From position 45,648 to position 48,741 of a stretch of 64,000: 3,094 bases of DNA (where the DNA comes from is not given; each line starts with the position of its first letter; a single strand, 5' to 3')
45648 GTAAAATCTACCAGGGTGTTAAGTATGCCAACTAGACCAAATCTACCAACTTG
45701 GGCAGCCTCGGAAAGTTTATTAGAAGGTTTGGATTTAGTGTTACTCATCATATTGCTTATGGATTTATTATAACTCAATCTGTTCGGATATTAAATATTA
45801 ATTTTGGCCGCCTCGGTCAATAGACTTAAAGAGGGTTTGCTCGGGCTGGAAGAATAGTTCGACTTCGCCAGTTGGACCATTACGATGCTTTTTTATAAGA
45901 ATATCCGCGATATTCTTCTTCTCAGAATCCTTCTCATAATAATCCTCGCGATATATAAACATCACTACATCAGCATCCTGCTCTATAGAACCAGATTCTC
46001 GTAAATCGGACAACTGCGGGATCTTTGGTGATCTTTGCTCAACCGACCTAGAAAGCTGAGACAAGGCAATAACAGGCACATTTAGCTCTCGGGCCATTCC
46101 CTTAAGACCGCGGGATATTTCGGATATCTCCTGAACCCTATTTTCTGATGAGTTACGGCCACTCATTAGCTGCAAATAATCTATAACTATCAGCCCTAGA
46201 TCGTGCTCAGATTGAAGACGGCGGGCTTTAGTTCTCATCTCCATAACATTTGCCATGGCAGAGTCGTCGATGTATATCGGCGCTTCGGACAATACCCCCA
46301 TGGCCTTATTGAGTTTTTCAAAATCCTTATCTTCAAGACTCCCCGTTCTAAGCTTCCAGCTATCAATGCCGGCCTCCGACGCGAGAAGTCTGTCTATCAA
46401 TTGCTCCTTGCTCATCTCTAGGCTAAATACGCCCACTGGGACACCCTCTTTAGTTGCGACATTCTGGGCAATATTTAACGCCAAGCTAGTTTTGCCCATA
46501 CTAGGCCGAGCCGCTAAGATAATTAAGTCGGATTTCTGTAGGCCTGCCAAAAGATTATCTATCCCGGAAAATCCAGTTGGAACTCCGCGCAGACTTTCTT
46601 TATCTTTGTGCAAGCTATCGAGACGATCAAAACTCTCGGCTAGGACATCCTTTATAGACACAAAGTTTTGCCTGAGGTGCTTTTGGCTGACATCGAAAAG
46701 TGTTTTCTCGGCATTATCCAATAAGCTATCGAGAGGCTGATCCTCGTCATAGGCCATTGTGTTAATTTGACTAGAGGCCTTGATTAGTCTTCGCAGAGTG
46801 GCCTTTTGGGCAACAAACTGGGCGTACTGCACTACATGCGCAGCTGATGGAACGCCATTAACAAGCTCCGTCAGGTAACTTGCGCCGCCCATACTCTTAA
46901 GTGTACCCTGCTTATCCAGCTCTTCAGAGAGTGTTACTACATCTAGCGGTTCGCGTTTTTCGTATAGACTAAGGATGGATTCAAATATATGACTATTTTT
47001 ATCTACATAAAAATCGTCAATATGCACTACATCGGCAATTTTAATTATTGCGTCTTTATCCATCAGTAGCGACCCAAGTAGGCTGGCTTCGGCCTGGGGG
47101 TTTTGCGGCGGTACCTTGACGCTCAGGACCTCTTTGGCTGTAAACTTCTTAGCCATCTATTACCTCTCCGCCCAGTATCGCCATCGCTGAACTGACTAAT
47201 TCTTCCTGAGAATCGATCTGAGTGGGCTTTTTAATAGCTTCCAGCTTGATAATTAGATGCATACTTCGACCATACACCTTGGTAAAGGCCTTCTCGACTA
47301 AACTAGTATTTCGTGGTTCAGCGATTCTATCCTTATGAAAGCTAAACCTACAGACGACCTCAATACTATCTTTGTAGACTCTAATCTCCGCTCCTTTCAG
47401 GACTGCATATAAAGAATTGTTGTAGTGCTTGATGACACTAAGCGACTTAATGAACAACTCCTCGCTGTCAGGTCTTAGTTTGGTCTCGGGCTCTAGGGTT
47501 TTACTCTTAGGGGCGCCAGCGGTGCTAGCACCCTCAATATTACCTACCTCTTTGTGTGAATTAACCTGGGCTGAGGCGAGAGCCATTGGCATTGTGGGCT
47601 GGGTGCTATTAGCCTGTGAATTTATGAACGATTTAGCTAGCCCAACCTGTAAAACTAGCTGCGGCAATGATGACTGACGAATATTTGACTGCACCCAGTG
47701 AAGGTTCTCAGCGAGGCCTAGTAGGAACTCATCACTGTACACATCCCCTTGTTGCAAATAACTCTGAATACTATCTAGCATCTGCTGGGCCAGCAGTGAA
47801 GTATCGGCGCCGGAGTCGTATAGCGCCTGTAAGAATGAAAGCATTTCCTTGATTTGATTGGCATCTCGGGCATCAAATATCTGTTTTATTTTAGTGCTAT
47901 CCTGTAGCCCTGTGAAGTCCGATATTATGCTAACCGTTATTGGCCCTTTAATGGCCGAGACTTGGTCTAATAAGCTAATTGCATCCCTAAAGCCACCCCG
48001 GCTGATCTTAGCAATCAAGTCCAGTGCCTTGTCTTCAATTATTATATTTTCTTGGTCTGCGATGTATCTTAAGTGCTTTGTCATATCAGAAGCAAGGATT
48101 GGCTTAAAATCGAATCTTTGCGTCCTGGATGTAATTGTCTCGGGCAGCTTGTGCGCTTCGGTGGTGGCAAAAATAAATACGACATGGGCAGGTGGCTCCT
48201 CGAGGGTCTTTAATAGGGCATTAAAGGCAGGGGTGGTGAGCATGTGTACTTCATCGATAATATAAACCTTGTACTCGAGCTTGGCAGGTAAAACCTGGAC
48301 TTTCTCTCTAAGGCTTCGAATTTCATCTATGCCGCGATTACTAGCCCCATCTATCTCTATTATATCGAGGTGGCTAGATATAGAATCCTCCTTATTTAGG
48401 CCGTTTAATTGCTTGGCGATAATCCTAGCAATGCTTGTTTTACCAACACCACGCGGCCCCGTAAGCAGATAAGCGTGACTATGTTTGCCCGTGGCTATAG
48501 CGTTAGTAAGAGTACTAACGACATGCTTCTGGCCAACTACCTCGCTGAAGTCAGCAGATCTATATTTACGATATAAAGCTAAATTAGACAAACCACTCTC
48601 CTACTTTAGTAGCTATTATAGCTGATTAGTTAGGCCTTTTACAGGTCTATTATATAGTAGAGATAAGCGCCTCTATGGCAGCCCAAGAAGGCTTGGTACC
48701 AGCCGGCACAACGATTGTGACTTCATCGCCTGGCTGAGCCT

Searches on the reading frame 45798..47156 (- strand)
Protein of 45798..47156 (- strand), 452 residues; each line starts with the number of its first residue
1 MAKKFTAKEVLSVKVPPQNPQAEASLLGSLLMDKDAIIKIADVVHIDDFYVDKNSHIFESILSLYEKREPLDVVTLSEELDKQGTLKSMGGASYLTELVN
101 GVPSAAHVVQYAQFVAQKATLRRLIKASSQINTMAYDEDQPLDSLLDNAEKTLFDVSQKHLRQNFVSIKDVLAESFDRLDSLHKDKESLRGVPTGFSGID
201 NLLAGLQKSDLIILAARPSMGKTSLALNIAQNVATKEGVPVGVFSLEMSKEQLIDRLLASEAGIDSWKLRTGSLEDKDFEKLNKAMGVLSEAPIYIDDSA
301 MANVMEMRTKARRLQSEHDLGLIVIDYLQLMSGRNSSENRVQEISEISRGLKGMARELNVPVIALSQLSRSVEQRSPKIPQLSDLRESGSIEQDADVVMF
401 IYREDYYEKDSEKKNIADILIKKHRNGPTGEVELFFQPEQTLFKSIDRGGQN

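Call 3: search_protein_families(library=pfam, proteins=[window:45798-47156:-], max_evalue=0.01)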
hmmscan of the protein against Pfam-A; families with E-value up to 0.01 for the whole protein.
window:45798-47156:- (452 aa): 4 families
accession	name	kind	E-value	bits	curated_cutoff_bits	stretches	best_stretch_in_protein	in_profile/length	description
PF03796.21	DnaB_C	-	2.5e-113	378.1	27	1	191-444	1-254/255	DnaB-like helicase C terminal domain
PF00772.26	DnaB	-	4.4e-32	110.6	23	1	16-116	2-102/103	DnaB-like helicase N terminal domain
PF13481.12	AAA_25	-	7.5e-16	58.8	27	1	201-368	24-190/195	AAA domain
PF06745.19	ATPase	-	3.2e-05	23.9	26.6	1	192-353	1-153/231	KaiC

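Call 4: search_protein_families(library=ncbifam, proteins=[window:45798-47156:-], max_evalue=0.01)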
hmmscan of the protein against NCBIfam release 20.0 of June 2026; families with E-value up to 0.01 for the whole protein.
window:45798-47156:- (452 aa): 18 families
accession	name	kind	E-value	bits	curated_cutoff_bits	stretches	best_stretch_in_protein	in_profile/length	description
TIGR00665.1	DnaB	equivalog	6e-180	598.7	385.25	1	16-447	2-434/435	replicative DNA helicase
NF004384.0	PRK05748.1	equivalog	1e-179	597.9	525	1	8-449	2-445/452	replicative DNA helicase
NF005852.0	PRK07773.1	equivalog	1.3e-171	573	780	2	12-390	20-398/886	replicative DNA helicase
NF004109.0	PRK05595.1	equivalog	5.7e-155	516.3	737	1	13-443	5-435/444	replicative DNA helicase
NF006443.0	PRK08760.1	equivalog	2.2e-139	464.8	741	1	9-447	26-468/476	replicative DNA helicase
NF006606.0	PRK09165.1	equivalog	3.6e-139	464.5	540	1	7-448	12-489/497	replicative DNA helicase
TIGR03600.1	phage_DnaB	exception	8.1e-137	456.6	498.65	1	21-436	3-421/421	phage replicative helicase, DnaB family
NF005424.0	PRK07004.1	equivalog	4.5e-134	447.4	834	1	9-446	8-451/460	replicative DNA helicase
NF040583.1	dnaB_SPI-7_type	exception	6.1e-129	430.9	655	1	19-445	4-433/434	SPI-7-type island replicative DNA helicase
NF006458.0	PRK08840.1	equivalog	4.1e-126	421.4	884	1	3-443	7-453/464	replicative DNA helicase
NF005945.0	PRK08006.1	equivalog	6.2e-126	421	898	1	8-441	19-458/471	replicative DNA helicase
NF005369.0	PRK06904.1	equivalog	7.6e-123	410.7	809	1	6-443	15-461/474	replicative DNA helicase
NF006306.0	PRK08506.1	equivalog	1.1e-114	383.7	596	2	21-415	8-398/472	replicative DNA helicase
NF004967.0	PRK06321.1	equivalog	9.8e-113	377.5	751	1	2-444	2-463/472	replicative DNA helicase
NF005240.0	PRK06749.1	subfamily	5.3e-100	335.2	686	1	18-443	4-424/428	replicative DNA helicase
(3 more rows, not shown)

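Call 8: find_related_loci(query=window:45798-47156:-, collection=genome_contigs, flank=10000)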
Query window:45798-47156:- (452 aa) in genome_contigs; peptide patterns used: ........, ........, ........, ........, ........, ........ (x = any residue, [..] = any of these).
600 stretches matched a pattern (row limit reached: there are more); 513 encode a relative of the query (tblastn E <= 1e-3); the best 80 are kept; 80 distinct loci.
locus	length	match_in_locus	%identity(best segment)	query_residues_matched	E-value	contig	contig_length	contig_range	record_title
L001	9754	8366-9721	87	1-451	0e+0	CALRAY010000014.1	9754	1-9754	MAG: Patescibacteria group bacterium UBA4664 isolate MiE-16apr19-257 genome assembly, contig: MiE-16apr19-C15356, whole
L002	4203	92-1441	86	1-449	0e+0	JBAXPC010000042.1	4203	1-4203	MAG: bacterium isolate ELA521 MAG521_42, whole genome shotgun sequence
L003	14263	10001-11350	85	1-449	0e+0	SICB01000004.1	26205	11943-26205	MAG: Patescibacteria group bacterium isolate Baikal-deep-G192 BACOMB-C8596, whole genome shotgun sequence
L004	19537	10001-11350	85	1-449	0e+0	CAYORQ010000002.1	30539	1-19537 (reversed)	MAG TPA_asm: uncultured Candidatus Saccharibacteria bacterium isolate binchicken_co321_112 genome assembly, contig: NODE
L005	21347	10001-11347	86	1-448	0e+0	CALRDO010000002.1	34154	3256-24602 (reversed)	MAG: Patescibacteria group bacterium UBA4664 isolate TH-Jun18-49 genome assembly, contig: TH-Jun18-C2374, whole genome s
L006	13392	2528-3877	85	1-449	0e+0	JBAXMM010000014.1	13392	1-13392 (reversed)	MAG: bacterium isolate ELA453 MAG453_14, whole genome shotgun sequence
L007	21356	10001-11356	85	1-451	0e+0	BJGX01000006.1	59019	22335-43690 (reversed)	Candidatus Saccharibacteria bacterium LBMAG_Ca.Saccharibacteria_epi.bin1 DNA, sequence06, whole genome shotgun sequence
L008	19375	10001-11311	80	13-448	0e+0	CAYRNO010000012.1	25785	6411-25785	MAG TPA_asm: uncultured Candidatus Saccharibacteria bacterium isolate SRP173033_co3_39 genome assembly, contig: NODE_213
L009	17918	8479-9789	80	13-448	0e+0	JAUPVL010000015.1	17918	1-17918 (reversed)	MAG: Patescibacteria group bacterium isolate erpe_2018_sw_30hr_WHONDRS-SW48-000095_B_bin.41 scaffold_267988, whole genom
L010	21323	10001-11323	79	12-451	0e+0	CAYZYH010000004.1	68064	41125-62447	MAG TPA_asm: uncultured Candidatus Saccharibacteria bacterium isolate SRP342105_co1_503 genome assembly, contig: NODE_49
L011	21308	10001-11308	81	14-448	0e+0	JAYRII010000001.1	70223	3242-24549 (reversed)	MAG: Candidatus Saccharimonadia bacterium isolate SZ_szas25bin.4 k141_31203, whole genome shotgun sequence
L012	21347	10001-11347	88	1-449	0e+0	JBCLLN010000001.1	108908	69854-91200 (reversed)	Candidatus Saccharimonadia bacterium isolate SLM_LV1_0208-G19 Node_1_length_108908_cov_83.505387, whole genome shotgun s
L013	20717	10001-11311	80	14-448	0e+0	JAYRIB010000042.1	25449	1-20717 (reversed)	MAG: Candidatus Saccharimonadia bacterium isolate SZ_szas25bin.42 k141_837414, whole genome shotgun sequence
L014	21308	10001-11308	79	14-448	0e+0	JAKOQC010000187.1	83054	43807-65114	MAG: bacterium isolate all_maxbin.105 k201_547959, whole genome shotgun sequence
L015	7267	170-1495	77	12-452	0e+0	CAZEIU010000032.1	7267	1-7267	MAG TPA_asm: uncultured Candidatus Saccharibacteria bacterium isolate binchicken_co118_318 genome assembly, contig: NODE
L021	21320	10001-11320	78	14-451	0e+0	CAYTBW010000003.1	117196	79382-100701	MAG TPA_asm: uncultured Candidatus Saccharibacteria bacterium isolate SRP285395_co2_395 genome assembly, contig: NODE_17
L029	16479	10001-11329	72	6-447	0e+0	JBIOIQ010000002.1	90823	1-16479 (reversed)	MAG: Candidatus Saccharimonadia bacterium isolate GcC11-16 k141_1683862_length_90823_cov_43.0000, whole genome shotgun s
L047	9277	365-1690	64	4-448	0e+0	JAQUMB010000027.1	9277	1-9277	MAG: Patescibacteria group bacterium isolate STD1_144 NODE_22245_length_9277_cov_4.922077_Sandtown_D1, whole genome shot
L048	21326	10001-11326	65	9-448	0e+0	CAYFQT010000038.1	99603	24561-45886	MAG TPA_asm: uncultured Candidatus Saccharibacteria bacterium isolate ERP108616_co1_127 genome assembly, contig: k119_13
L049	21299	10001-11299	66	15-448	0e+0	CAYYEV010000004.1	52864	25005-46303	MAG TPA_asm: uncultured Candidatus Saccharibacteria bacterium isolate SRP239243_co1_80 genome assembly, contig: NODE_735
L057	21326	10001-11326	64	9-448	0e+0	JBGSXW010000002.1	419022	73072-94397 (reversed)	MAG: Candidatus Saccharimonadales bacterium isolate JTS-RE76 k141_7948183, whole genome shotgun sequence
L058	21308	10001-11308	64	12-448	0e+0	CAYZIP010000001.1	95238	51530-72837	MAG TPA_asm: uncultured Candidatus Saccharibacteria bacterium isolate SRP342105_co3_46 genome assembly, contig: NODE_116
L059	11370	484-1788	65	14-447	0e+0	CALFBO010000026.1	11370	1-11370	MAG: Candidatus Saccharimonadia bacterium isolate L1_Bin_METABAT__248_1 genome assembly, contig: c_000000471947, whole g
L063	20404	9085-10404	63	16-452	0e+0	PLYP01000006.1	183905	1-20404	MAG: Candidatus Saccharibacteria bacterium isolate palsa_1333 73.20120700_P3D.261_contig_10812, whole genome shotgun seq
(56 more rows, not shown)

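Call 56: search_protein_families(library=pfam, proteins=[L021:14182-16023:-, L047:4660-6414:+, L057:11410-12912:+, L063:10456-11646:+, L058:14288-16030:-, L048:13207-14982:+, L029:14168-16003:-, L049:14321-16123:+, L047:2456-3703:+, L059:1885-3417:+], max_evalue=0.01)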
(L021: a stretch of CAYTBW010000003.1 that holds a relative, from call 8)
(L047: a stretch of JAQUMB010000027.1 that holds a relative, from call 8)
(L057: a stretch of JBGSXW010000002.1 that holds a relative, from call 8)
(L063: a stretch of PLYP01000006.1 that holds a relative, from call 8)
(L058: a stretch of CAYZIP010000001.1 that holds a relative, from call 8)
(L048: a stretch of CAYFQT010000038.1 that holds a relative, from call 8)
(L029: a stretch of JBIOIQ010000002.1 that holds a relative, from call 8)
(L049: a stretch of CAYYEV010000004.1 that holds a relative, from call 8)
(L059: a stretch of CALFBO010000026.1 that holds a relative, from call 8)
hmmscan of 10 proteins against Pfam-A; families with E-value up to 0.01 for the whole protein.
L021:14182-16023:- (613 aa): 1 family
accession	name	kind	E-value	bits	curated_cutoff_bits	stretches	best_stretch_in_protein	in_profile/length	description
PF13231.12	PMT_2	-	1.4e-09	38.8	26.1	1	119-260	25-160/160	Dolichyl-phosphate-mannose-protein mannosyltransferase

L047:4660-6414:+ (584 aa): 1 family
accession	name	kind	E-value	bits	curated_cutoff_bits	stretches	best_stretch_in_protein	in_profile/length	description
PF13231.12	PMT_2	-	7.8e-13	49.4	26.1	1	115-224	24-130/160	Dolichyl-phosphate-mannose-protein mannosyltransferase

L057:11410-12912:+ (500 aa): 1 family
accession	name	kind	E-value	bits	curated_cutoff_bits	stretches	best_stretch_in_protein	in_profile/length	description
PF13231.12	PMT_2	-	9.1e-11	42.7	26.1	1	70-224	8-159/160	Dolichyl-phosphate-mannose-protein mannosyltransferase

L063:10456-11646:+ (396 aa): 0 families

L058:14288-16030:- (580 aa): 1 family
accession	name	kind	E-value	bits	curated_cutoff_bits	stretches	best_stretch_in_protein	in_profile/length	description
PF11992.13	TgpA_N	-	0.0014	18.2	30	1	108-265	18-187/333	TgpA N-terminal domain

L048:13207-14982:+ (591 aa): 1 family
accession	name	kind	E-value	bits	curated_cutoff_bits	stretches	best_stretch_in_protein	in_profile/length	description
PF13231.12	PMT_2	-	8.1e-17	62.3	26.1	1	116-228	24-135/160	Dolichyl-phosphate-mannose-protein mannosyltransferase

L029:14168-16003:- (611 aa): 1 family
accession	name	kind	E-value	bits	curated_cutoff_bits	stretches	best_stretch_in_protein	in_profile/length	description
PF13231.12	PMT_2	-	2.1e-12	48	26.1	1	121-263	23-160/160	Dolichyl-phosphate-mannose-protein mannosyltransferase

L049:14321-16123:+ (600 aa): 2 families
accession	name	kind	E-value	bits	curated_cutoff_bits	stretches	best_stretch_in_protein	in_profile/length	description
PF13231.12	PMT_2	-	2e-13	51.3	26.1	1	131-246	24-136/160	Dolichyl-phosphate-mannose-protein mannosyltransferase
PF02366.24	PMT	-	3.1e-07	30.7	22.7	1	126-285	80-237/245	Dolichyl-phosphate-mannose-protein mannosyltransferase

L047:2456-3703:+ (415 aa): 1 family
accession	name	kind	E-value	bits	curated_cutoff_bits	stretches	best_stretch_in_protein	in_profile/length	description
PF13231.12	PMT_2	-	3.5e-12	47.2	26.1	1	83-228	7-156/160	Dolichyl-phosphate-mannose-protein mannosyltransferase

L059:1885-3417:+ (510 aa): 1 family
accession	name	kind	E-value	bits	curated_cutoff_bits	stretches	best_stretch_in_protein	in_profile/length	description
PF13231.12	PMT_2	-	4.4e-07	30.7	26.1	1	75-197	8-128/160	Dolichyl-phosphate-mannose-protein mannosyltransferase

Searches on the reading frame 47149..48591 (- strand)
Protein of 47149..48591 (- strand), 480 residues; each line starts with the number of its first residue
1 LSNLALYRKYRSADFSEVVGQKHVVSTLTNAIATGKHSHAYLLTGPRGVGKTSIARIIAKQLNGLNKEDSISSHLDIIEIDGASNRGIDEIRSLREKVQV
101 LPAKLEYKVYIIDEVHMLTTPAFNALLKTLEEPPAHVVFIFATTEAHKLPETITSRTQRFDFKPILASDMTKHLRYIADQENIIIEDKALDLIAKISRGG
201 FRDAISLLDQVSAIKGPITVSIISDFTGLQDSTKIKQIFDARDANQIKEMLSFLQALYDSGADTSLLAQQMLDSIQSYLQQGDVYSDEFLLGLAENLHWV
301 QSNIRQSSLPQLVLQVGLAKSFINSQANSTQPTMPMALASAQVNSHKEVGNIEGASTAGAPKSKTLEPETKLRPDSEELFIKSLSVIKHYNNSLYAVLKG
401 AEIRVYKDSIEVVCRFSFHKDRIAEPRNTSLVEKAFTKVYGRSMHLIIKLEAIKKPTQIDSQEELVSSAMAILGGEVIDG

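Call 3: search_protein_families(library=pfam, proteins=[window:47149-48591:-], max_evalue=0.01)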
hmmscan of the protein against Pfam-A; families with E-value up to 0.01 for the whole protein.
window:47149-48591:- (480 aa): 23 families
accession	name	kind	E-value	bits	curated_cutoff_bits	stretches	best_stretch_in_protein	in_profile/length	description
PF13177.12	DNA_pol3_delta2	-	6.2e-34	117.8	27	1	20-165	1-160/161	DNA polymerase III, delta subunit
PF00004.35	AAA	-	1.5e-14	55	21.2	1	41-162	1-125/131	ATPase family associated with various cellular activities (AAA)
PF22608.2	DNAX_ATPase_lid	-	4.3e-12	46.1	27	1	171-211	3-43/49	DNA polymerase III clamp loader subunit, ATPase lid domain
PF13173.12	AAA_14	-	2.2e-08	34.6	27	1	39-154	3-108/129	AAA domain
PF05496.18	RuvB_N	-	2.9e-07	30.8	27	1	11-70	2-65/159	Holliday junction DNA helicase RuvB P-loop domain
PF13401.12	AAA_22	-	8.1e-07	29.9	27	1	40-143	7-124/130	AAA domain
PF13191.12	AAA_16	-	2.5e-06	28.5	32.6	1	18-63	2-49/167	AAA ATPase domain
PF07728.20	AAA_5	-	3.4e-06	27.6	22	1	42-136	3-96/139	AAA domain (dynein-related subfamily)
PF13245.12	AAA_19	-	4.1e-06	27.4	25.1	1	30-140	3-123/134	AAA domain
PF06068.19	TIP49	-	7.5e-06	25.8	23.8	0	105-144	273-311/347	TIP49 P-loop domain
PF01078.27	Mg_chelatase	-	8.1e-06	25.8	20.3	1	14-73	1-57/207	Magnesium chelatase, subunit ChlI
PF13479.12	AAA_24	-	1.1e-05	25.8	27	0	41-119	5-77/195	AAA domain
PF05673.19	DUF815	-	3e-05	23.7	23.8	1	11-100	26-104/249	Protein of unknown function (DUF815)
PF13604.12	AAA_30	-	3.2e-05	24.2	27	1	36-140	16-122/191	AAA domain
PF04851.21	ResIII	-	0.00013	22.3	22.5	0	21-67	8-52/164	Type III restriction enzyme, res subunit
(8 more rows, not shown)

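Call 4: search_protein_families(library=ncbifam, proteins=[window:47149-48591:-], max_evalue=0.01)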
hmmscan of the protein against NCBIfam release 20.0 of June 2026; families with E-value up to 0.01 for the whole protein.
window:47149-48591:- (480 aa): 92 families (the best 25 are shown)
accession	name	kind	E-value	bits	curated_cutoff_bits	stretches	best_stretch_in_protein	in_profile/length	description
NF004046.1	PRK05563.1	equivalog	3.2e-114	382.9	400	1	4-347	3-360/567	DNA polymerase III subunit gamma/tau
TIGR02397.1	dnaX_nterm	equivalog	4.2e-108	361.8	250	1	5-331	3-342/355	DNA polymerase III subunit gamma/tau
NF011512.0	PRK14950.1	equivalog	3.9e-103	346.6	593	2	1-371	1-388/585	DNA polymerase III subunits gamma and tau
NF011526.0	PRK14965.1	equivalog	4.6e-98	329.5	670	1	1-332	1-347/578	DNA polymerase III subunits gamma and tau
NF011510.0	PRK14948.1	equivalog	6.9e-96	322.4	593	1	6-272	8-289/640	DNA polymerase III subunit gamma/tau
NF006585.0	PRK09111.1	equivalog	4.6e-95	319.5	604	1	6-275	30-318/616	DNA polymerase III subunit gamma/tau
NF011514.0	PRK14953.1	equivalog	1.9e-93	314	536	1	2-440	2-446/488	DNA polymerase III subunits gamma and tau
NF011523.0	PRK14962.1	equivalog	1.9e-93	313.8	576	1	5-451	3-451/474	DNA polymerase III subunits gamma and tau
NF004549.0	PRK05896.1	equivalog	6.5e-92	309.2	578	1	1-277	1-291/642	DNA polymerase III subunits gamma and tau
NF005942.0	PRK07994.1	equivalog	4.1e-83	280.5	613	1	1-274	1-288/655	DNA polymerase III subunit gamma/tau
NF005173.0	PRK06647.1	equivalog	2e-82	277.8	623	1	9-276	9-287/568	DNA polymerase III subunits gamma and tau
NF011524.0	PRK14963.1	equivalog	3e-82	277.7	601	1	5-278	3-288/647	DNA polymerase III subunits gamma and tau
NF006280.0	PRK08451.1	equivalog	1.4e-78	265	572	1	5-462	3-466/535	DNA polymerase III subunit gamma/tau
NF011531.0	PRK14971.1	equivalog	6.1e-78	263.1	685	1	8-269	9-285/614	DNA polymerase III subunit gamma/tau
NF004962.0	PRK06305.1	equivalog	9.2e-78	262.5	559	1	7-316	8-343/465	DNA polymerase III subunits gamma and tau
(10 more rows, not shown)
